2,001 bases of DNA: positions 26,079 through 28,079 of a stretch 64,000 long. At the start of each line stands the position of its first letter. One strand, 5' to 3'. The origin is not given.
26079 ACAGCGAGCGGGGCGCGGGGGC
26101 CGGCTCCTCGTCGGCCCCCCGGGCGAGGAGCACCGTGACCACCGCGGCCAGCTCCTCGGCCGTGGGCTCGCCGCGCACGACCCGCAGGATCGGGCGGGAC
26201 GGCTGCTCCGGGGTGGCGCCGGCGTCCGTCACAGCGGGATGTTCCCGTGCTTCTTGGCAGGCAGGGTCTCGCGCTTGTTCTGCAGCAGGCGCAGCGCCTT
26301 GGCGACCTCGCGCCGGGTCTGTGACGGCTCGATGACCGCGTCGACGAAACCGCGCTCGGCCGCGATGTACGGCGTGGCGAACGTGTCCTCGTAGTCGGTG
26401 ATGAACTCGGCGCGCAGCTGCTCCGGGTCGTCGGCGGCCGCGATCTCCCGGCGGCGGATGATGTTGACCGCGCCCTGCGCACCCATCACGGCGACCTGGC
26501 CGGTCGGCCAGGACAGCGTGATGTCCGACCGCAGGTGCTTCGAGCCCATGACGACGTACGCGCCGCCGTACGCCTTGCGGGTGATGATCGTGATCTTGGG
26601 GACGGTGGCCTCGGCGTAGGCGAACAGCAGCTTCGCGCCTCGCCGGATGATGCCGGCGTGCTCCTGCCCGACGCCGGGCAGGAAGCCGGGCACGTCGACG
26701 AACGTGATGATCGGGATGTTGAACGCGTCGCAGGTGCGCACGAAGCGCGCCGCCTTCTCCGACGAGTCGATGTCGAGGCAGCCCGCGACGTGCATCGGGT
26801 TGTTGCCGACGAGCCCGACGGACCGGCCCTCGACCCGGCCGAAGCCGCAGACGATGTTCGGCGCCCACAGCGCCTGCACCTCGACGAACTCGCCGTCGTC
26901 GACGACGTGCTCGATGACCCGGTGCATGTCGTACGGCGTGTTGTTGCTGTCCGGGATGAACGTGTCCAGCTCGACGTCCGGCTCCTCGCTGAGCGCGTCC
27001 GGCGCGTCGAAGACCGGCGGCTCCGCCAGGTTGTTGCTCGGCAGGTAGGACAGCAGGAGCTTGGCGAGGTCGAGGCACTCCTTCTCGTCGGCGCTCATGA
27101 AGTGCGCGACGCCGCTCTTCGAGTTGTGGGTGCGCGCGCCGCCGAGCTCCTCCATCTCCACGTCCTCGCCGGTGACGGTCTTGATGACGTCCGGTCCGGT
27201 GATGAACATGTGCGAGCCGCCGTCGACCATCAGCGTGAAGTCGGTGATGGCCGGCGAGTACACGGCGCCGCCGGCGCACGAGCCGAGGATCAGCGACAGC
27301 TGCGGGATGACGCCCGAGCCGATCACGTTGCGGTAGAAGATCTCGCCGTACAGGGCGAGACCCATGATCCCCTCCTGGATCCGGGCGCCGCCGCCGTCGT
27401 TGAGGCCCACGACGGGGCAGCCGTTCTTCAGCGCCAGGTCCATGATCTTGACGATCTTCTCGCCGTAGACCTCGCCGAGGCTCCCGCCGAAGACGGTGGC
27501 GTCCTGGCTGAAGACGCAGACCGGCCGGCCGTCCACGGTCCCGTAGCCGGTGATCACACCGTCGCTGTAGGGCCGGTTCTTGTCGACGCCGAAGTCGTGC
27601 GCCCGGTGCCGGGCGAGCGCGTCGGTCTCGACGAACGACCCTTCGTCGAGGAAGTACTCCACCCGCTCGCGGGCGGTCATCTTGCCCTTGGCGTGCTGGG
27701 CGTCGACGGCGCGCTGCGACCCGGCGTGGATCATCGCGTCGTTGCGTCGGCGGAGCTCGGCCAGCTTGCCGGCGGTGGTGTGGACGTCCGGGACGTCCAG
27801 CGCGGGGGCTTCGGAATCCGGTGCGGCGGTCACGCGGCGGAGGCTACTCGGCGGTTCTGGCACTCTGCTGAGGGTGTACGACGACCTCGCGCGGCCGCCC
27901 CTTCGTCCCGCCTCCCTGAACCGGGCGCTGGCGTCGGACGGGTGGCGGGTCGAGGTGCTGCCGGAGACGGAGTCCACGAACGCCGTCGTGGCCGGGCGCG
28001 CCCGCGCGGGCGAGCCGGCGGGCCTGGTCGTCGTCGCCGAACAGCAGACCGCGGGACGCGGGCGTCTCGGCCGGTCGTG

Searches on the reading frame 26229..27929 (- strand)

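Call 75: search_protein_families(library=pfam, proteins=[window:26229-27929:-], max_evalue=0.001)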
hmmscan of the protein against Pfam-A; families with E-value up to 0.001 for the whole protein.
window:26229-27929:- (566 aa): 2 families
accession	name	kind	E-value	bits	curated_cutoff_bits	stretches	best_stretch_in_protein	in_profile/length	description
PF01039.27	Carboxyl_trans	-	1.3e-196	654.4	22.3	1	78-564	2-493/493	Carboxyl transferase domain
PF03255.19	ACCA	-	2.2e-11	43.9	23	1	358-457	93-201/310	Acetyl co-enzyme A carboxylase carboxyltransferase-like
